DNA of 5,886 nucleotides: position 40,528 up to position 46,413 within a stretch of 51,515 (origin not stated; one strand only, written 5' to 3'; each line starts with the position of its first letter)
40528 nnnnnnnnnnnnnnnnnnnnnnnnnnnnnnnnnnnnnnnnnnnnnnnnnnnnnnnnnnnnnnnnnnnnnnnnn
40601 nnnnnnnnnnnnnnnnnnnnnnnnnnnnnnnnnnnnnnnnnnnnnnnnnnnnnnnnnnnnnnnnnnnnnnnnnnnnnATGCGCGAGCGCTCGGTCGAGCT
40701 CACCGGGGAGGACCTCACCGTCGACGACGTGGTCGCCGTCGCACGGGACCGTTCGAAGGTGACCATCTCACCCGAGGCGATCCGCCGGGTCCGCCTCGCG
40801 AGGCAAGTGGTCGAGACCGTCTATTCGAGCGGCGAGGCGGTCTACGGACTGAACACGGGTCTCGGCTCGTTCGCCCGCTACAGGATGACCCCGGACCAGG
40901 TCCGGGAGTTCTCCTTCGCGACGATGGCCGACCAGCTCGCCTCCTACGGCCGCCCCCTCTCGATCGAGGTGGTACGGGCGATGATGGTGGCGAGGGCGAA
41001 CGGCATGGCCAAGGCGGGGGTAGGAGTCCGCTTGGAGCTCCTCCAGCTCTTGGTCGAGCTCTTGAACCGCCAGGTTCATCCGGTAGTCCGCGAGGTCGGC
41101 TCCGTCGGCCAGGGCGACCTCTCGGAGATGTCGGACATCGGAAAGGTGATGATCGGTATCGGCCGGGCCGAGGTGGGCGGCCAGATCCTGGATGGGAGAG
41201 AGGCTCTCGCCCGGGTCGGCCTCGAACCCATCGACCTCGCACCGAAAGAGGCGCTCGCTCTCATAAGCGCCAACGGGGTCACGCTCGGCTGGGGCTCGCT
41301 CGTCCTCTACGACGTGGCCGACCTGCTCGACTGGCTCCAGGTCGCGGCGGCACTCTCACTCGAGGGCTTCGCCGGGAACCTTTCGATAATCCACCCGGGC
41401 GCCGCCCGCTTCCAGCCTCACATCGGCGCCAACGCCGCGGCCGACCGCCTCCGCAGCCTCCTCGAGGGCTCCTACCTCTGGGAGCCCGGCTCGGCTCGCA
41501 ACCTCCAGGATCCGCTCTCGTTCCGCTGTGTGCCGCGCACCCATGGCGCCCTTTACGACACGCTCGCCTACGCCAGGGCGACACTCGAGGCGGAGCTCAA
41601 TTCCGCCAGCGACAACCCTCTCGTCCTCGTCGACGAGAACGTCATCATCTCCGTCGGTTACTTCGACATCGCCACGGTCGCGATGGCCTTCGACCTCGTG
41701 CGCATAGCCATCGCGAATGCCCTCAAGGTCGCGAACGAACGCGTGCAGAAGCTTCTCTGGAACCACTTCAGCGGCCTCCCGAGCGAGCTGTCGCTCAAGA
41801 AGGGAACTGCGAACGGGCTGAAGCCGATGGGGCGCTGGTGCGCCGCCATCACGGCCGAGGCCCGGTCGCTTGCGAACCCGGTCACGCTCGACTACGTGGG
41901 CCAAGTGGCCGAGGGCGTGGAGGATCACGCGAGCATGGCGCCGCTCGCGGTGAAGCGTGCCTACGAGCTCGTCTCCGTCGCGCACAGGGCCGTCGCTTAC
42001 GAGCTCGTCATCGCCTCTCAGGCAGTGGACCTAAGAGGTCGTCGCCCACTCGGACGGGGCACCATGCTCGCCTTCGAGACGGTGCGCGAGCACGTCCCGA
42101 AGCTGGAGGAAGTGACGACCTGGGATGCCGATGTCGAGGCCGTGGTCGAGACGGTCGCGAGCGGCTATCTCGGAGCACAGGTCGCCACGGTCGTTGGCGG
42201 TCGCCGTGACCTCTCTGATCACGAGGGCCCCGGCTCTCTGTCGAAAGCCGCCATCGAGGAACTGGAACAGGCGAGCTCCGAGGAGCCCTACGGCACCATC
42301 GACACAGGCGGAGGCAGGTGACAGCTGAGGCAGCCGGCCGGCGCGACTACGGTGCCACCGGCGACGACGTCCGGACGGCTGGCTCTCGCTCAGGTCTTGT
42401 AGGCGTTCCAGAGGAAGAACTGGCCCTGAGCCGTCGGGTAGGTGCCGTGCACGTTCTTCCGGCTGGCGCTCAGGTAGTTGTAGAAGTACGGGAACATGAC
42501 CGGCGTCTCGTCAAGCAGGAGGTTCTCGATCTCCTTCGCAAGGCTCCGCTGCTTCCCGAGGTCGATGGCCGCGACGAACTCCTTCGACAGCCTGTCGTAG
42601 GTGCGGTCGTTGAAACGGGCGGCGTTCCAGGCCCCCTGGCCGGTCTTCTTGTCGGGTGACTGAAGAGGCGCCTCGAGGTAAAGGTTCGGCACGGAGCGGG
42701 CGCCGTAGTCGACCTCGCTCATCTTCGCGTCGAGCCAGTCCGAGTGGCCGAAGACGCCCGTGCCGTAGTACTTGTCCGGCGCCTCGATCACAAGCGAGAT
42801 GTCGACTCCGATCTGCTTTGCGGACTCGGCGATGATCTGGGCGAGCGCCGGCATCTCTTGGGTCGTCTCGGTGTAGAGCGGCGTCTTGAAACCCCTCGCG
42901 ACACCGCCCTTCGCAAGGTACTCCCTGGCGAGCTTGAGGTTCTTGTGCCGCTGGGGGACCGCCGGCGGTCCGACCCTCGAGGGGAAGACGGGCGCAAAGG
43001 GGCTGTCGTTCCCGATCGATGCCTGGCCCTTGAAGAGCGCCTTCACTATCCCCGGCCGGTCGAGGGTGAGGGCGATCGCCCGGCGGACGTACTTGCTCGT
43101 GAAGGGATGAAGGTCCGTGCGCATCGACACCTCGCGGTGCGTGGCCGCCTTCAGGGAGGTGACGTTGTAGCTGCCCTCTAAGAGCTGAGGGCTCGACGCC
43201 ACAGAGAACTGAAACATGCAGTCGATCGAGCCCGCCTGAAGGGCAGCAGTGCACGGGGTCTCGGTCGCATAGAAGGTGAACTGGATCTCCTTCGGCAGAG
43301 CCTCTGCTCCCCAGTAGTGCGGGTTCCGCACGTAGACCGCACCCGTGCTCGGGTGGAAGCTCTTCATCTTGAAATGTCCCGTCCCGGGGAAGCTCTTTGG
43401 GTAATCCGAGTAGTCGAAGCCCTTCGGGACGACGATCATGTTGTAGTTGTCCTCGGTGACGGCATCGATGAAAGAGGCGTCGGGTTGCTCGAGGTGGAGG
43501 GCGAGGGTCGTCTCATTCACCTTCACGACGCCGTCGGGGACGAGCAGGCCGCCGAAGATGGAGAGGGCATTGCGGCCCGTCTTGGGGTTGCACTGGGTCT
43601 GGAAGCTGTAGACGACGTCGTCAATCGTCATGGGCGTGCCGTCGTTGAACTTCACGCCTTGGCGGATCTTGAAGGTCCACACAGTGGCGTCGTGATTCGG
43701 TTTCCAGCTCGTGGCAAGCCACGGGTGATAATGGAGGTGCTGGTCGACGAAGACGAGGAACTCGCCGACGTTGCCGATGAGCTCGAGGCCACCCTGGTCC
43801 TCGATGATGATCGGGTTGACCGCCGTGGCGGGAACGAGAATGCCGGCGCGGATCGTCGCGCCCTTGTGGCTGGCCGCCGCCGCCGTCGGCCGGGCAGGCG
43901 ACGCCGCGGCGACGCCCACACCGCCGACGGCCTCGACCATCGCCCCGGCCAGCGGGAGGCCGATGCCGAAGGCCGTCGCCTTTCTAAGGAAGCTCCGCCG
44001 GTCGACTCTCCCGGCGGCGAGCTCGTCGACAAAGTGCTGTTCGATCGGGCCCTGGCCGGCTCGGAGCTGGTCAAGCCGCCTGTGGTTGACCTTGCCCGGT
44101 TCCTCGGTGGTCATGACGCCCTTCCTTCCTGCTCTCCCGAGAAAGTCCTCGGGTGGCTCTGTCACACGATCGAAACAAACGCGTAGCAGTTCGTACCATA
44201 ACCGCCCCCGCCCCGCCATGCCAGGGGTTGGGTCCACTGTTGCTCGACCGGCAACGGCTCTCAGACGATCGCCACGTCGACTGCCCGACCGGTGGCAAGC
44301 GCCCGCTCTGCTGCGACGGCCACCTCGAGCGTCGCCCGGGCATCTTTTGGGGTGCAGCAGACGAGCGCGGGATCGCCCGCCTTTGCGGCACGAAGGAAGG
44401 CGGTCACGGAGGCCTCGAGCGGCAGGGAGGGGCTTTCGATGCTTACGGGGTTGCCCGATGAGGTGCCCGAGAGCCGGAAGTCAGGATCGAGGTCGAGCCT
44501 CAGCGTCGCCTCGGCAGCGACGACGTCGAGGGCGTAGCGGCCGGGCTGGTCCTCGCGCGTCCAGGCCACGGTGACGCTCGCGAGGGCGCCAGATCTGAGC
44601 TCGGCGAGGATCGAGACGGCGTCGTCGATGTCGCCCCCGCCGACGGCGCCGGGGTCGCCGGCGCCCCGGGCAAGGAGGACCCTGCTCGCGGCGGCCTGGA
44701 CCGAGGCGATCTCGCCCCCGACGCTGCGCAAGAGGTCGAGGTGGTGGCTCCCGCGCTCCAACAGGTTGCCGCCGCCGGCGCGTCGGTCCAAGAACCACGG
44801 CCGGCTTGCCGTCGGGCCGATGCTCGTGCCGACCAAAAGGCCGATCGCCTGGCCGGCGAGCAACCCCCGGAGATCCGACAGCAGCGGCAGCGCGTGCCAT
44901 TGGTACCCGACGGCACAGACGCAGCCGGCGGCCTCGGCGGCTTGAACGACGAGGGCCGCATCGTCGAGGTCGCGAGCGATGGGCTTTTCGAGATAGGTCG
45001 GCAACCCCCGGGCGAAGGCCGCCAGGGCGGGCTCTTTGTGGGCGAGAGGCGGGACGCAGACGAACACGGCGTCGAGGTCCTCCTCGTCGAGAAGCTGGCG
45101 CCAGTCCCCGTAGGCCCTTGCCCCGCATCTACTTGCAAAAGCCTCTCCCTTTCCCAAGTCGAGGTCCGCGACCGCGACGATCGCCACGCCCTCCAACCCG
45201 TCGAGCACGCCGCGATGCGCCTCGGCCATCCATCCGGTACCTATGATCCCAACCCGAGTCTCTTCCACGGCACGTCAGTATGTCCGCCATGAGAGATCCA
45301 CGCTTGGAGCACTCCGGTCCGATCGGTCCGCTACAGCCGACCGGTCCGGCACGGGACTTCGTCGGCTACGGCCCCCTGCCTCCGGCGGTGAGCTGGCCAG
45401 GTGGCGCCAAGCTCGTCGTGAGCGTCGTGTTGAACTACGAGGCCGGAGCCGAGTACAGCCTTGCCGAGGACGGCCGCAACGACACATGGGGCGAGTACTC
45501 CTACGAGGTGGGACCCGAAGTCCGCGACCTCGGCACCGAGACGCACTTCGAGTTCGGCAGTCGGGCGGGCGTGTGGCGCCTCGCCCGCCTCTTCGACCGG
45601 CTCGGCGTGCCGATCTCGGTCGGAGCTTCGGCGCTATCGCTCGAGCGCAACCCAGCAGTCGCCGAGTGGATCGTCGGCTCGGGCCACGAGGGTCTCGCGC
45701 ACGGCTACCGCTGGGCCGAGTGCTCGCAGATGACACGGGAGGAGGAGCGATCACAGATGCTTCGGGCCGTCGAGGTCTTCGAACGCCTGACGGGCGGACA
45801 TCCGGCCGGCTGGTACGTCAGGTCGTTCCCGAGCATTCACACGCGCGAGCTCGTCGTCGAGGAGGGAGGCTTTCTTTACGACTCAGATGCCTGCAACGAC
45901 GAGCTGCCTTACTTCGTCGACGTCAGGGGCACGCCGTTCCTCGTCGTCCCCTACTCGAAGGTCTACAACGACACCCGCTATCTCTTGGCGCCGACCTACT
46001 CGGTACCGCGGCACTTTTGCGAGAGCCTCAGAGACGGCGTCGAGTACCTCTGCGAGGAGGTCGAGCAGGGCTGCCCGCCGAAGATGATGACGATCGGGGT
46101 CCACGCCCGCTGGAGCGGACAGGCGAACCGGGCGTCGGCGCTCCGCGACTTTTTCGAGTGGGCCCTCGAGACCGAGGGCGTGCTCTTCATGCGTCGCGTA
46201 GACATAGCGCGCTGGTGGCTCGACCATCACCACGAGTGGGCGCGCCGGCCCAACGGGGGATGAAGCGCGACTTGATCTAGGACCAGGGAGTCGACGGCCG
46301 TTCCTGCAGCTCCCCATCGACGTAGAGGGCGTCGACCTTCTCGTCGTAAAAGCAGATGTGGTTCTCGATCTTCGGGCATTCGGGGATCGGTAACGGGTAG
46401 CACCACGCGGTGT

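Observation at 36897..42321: Three clustered lyase paralogues, each with a different one-residue deletion in the Ala-Ser-Gly (MIO) triad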

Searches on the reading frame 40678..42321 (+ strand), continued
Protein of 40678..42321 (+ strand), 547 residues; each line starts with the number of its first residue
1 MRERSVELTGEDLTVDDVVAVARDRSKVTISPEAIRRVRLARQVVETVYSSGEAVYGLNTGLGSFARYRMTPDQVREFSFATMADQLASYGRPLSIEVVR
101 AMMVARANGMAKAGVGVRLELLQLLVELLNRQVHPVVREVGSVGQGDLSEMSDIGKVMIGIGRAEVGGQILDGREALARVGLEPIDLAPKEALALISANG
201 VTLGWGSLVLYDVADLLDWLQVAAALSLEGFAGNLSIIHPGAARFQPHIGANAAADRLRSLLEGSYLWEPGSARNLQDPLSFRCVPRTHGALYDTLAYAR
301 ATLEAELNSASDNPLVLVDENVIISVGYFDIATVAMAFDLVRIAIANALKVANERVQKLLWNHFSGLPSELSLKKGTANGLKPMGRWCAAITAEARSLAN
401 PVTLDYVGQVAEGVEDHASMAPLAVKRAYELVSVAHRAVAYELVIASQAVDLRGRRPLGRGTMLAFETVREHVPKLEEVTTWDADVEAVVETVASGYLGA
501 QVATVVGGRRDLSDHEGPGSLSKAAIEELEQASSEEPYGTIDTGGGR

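Call 85: search_protein_families(library=ncbifam, proteins=[L003:6902-8560:-, L003:5835-6902:-, L091:5879-7582:+, L091:7588-8661:+, L132:11740-13356:+, L132:13506-14465:+, L137:11648-13270:+, L137:13284-14363:+, L105:4206-5840:-, L105:3143-4210:-], max_evalue=1e-50)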
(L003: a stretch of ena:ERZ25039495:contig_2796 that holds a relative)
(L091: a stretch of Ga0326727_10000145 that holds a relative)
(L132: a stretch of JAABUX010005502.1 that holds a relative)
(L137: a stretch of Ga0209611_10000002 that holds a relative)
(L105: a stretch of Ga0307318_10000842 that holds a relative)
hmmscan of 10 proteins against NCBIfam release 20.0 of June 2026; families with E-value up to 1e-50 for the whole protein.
L003:6902-8560:- (553 aa): 3 families
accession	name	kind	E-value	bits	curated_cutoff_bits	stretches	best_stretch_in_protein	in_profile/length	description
NF058530.1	thiouroc_hyd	equivalog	2.1e-239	795.6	930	1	7-535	1-528/535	thiourocanate hydratase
NF058531.1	CH3_S_urocan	exception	6.7e-226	750.9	880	1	1-537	4-534/535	S-methyl thiourocanate hydratase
TIGR01228.2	hutU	equivalog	3e-201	669.8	375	1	1-537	4-541/545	urocanate hydratase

L003:5835-6902:- (356 aa): 2 families
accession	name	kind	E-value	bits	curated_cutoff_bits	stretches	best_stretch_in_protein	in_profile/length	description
NF058529.1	thiohydan_desulf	equivalog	1.2e-130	435.8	440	1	2-354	1-361/362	thiohydantoin desulfurase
NF058532.1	CH3_S_uro_de_S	equivalog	3e-92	309.3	450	1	3-348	2-348/352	S-methyl thiohydantoin desulfurase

L091:5879-7582:+ (568 aa): 3 families
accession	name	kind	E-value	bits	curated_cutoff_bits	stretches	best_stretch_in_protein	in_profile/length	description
NF058530.1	thiouroc_hyd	equivalog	3.4e-223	742.1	930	1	33-556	1-528/535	thiourocanate hydratase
NF058531.1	CH3_S_urocan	exception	2e-206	686.6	880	1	25-558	2-534/535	S-methyl thiourocanate hydratase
TIGR01228.2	hutU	equivalog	2.3e-191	637.1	375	1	25-558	2-541/545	urocanate hydratase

L091:7588-8661:+ (358 aa): 2 families
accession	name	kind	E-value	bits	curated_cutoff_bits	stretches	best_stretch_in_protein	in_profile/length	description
NF058529.1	thiohydan_desulf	equivalog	9.3e-118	393.4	440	1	1-351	1-360/362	thiohydantoin desulfurase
NF058532.1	CH3_S_uro_de_S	equivalog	7.6e-79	265.2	450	1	1-348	1-350/352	S-methyl thiohydantoin desulfurase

L132:11740-13356:+ (539 aa): 3 families
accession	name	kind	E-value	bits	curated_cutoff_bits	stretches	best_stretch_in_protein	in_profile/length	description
NF058530.1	thiouroc_hyd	equivalog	4.1e-270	897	930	1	7-534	2-529/535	thiourocanate hydratase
NF058531.1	CH3_S_urocan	exception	1.4e-245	815.8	880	1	1-535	5-534/535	S-methyl thiourocanate hydratase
TIGR01228.2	hutU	equivalog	5.6e-222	738.2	375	1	1-536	5-542/545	urocanate hydratase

L132:13506-14465:+ (320 aa): 2 families
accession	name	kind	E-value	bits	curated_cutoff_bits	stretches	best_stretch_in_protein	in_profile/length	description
NF058529.1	thiohydan_desulf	equivalog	4.7e-115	384.5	440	1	2-319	1-322/362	thiohydantoin desulfurase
NF058532.1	CH3_S_uro_de_S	equivalog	3.3e-80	269.7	450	1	2-319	1-315/352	S-methyl thiohydantoin desulfurase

L137:11648-13270:+ (541 aa): 3 families
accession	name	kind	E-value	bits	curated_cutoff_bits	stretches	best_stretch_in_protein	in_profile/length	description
NF058530.1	thiouroc_hyd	equivalog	3.1e-266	884.1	930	1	6-531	1-526/535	thiourocanate hydratase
NF058531.1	CH3_S_urocan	exception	3.8e-237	788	880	1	1-535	5-534/535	S-methyl thiourocanate hydratase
TIGR01228.2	hutU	equivalog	1.2e-210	700.8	375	1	1-538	5-544/545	urocanate hydratase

L137:13284-14363:+ (360 aa): 2 families
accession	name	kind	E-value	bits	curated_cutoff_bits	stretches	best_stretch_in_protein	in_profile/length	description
NF058529.1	thiohydan_desulf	equivalog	2.2e-132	441.5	440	1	2-359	1-362/362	thiohydantoin desulfurase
NF058532.1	CH3_S_uro_de_S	equivalog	3e-96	322.5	450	1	2-355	1-351/352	S-methyl thiohydantoin desulfurase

L105:4206-5840:- (545 aa): 3 families
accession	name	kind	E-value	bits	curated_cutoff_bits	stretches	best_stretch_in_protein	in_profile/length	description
NF058530.1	thiouroc_hyd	equivalog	2.7e-237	788.6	930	1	7-533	1-526/535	thiourocanate hydratase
NF058531.1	CH3_S_urocan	exception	2.6e-218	725.8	880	1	1-537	4-534/535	S-methyl thiourocanate hydratase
TIGR01228.2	hutU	equivalog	2.4e-196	653.6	375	1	1-540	4-544/545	urocanate hydratase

L105:3143-4210:- (356 aa): 2 families
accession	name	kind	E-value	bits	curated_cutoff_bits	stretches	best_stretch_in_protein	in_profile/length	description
NF058529.1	thiohydan_desulf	equivalog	2.2e-133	444.8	440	1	2-355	1-362/362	thiohydantoin desulfurase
NF058532.1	CH3_S_uro_de_S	equivalog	1.1e-94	317.3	450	1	2-351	1-351/352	S-methyl thiohydantoin desulfurase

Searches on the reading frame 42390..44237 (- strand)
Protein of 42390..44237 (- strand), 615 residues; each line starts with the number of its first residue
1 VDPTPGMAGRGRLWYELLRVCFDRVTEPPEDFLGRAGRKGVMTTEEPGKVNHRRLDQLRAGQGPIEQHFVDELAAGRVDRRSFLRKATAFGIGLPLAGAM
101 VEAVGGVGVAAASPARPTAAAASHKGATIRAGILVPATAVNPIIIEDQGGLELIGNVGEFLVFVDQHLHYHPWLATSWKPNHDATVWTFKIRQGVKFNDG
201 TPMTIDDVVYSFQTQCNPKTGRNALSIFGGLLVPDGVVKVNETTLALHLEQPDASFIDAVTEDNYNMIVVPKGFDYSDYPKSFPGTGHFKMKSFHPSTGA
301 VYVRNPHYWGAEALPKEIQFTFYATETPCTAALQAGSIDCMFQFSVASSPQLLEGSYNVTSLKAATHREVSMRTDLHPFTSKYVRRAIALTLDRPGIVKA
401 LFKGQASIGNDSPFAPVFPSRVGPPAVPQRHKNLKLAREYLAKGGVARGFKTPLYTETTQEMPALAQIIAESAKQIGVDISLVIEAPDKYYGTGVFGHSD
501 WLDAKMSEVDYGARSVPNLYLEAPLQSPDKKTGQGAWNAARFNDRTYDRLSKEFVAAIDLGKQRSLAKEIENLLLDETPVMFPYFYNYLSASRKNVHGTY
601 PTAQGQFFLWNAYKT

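Call 3: search_protein_families(library=pfam, proteins=[window:42390-44237:-], max_evalue=0.01)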
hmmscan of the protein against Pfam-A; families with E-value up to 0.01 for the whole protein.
window:42390-44237:- (615 aa): 1 family
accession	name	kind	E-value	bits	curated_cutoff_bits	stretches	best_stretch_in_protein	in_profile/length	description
PF00496.27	SBP_bac_5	-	9.3e-70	236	32.4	1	170-487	2-325/368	Bacterial extracellular solute-binding proteins, family 5 Middle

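Call 4: search_protein_families(library=ncbifam, proteins=[window:42390-44237:-], max_evalue=0.01)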
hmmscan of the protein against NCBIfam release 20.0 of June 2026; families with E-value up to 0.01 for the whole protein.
window:42390-44237:- (615 aa): 12 families
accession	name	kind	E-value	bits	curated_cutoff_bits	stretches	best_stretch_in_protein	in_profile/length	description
NF045468.1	Opp5A_nikA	equivalog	2.6e-39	135.1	600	1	157-609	44-482/488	nickel ABC transporter substrate-binding protein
TIGR02294.1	nickel_nikA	equivalog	1.4e-27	96.4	393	1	160-523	38-413/501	nickel ABC transporter substrate-binding protein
NF045467.1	Opp4A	equivalog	5.2e-22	77.8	650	2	121-219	29-127/556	oligopeptide ABC transporter substrate-binding protein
NF011942.0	PRK15413.1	equivalog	2.2e-20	72.9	594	1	159-606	60-503/512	glutathione ABC transporter substrate-binding protein GsiB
NF011684.0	PRK15104.1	equivalog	4.4e-19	68.6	947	1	118-588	31-512/543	oligopeptide ABC transporter substrate-binding protein OppA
NF047575.1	opine_bind_CntA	exception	1e-17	63.9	800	1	170-445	77-359/535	staphylopine-dependent metal ABC transporter substrate-binding lipoprotein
TIGR04028.1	SBP_KPN_01854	hypoth_equivalog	1.4e-15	56.9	468.5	1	157-403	30-291/509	TIGR04028 family ABC transporter substrate-binding protein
NF043070.1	DppA_dipep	equivalog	1.9e-11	43.3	1005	1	171-489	75-416/535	dipeptide ABC transporter periplasmic-binding protein DppA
NF011689.0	PRK15109.1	equivalog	8.4e-10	37.9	560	1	170-407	79-337/547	ABC transporter substrate-binding protein SapA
NF007287.0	PRK09755.1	equivalog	1.7e-08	33.8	1098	1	139-222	45-128/535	ABC transporter substrate-binding protein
NF043077.1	MMSYN1_0169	equivalog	0.00019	20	650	1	152-196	63-107/896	oligopeptide ABC transporter substrate-binding protein OppA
NF010149.0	PRK13626.1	equivalog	0.0069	15.1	476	1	174-319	168-300/552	HTH-type transcriptional regulator SgrR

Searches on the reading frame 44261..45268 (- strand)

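Call 3: search_protein_families(library=pfam, proteins=[window:44261-45268:-], max_evalue=0.01)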
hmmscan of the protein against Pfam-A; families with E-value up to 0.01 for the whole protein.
window:44261-45268:- (335 aa): 4 families
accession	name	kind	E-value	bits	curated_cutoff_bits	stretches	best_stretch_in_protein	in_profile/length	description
PF01408.29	GFO_IDH_MocA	-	3.8e-23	82.9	24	1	5-122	2-120/120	Oxidoreductase family, NAD-binding Rossmann fold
PF22725.1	GFO_IDH_MocA_C3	-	3.3e-13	50.1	27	1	154-247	31-114/124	GFO/IDH/MocA C-terminal domain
PF03807.23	F420_oxidored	-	0.00046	21.2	21.6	0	5-79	1-74/94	NADP oxidoreductase coenzyme F420-dependent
PF02894.22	GFO_IDH_MocA_C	-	0.00078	19.7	22.9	1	157-238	31-109/218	Oxidoreductase family, C-terminal alpha/beta domain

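Call 4: search_protein_families(library=ncbifam, proteins=[window:44261-45268:-], max_evalue=0.01)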
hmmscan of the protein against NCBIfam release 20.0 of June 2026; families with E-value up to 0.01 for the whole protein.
window:44261-45268:- (335 aa): 7 families
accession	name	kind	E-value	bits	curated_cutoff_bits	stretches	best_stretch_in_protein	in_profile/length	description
NF040723.1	UDP-GlcNAcDh_Arch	equivalog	2.8e-25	89.5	450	1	5-320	2-297/302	UDP-N-acetylglucosamine 3-dehydrogenase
TIGR04380.1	myo_inos_iolG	equivalog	1.5e-23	83.2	355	1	4-235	2-230/330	inositol 2-dehydrogenase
NF052479.1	LevoglcsnDh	equivalog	5.1e-18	64.9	650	1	1-203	1-221/386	levoglucosan dehydrogenase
NF052679.1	InsChiInosDhIolG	equivalog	2e-11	43.5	540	1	5-115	4-117/343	bifunctional inositol 2-dehydrogenase/D-chiro-inositol 1-dehydrogenase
NF058561.1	BT_2158_fam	equivalog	2.7e-11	42.7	750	1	18-143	47-175/487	glycoside 3-dehydrogenase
NF041392.1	XylDh_Gfo6_Halo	equivalog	7.7e-08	31.5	350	1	4-143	17-161/350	D-xylose 1-dehydrogenase Gfo6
NF008607.0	PRK11579.1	subfamily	6.3e-05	22.1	330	1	2-144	3-144/346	oxidoreductase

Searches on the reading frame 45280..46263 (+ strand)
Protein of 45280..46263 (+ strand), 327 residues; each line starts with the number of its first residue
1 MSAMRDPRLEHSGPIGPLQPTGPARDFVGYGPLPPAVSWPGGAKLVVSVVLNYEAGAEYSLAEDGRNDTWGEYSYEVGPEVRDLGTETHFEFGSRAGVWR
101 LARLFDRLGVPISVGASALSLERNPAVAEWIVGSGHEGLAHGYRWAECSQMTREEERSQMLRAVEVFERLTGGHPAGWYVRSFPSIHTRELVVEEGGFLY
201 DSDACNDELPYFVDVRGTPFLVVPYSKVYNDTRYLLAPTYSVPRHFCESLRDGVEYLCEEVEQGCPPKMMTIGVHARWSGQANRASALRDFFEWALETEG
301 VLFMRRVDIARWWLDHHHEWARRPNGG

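Call 3: search_protein_families(library=pfam, proteins=[window:45280-46263:+], max_evalue=0.01)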
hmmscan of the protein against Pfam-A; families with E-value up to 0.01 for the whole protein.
window:45280-46263:+ (327 aa): 1 family
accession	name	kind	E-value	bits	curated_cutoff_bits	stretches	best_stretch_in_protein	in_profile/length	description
PF01522.26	Polysacc_deac_1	-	5.2e-07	30.1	23.1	1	90-177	13-100/124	Polysaccharide deacetylase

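Call 4: search_protein_families(library=ncbifam, proteins=[window:45280-46263:+], max_evalue=0.01)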
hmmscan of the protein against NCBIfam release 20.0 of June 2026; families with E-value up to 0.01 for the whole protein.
window:45280-46263:+ (327 aa): 3 families
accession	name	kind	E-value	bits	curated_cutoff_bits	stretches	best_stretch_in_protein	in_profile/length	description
TIGR03212.1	uraD_N-term-dom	equivalog_domain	1.7e-75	253.9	424.6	1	24-318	2-296/297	allantoinase PuuE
TIGR03006.1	pepcterm_polyde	equivalog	2.3e-07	30.2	276.2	1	121-203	59-144/272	XrtA system polysaccharide deacetylase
TIGR02764.1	spore_ybaN_pdaB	equivalog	0.0018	18.1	237.4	1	119-175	42-98/191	polysaccharide deacetylase family sporulation protein PdaB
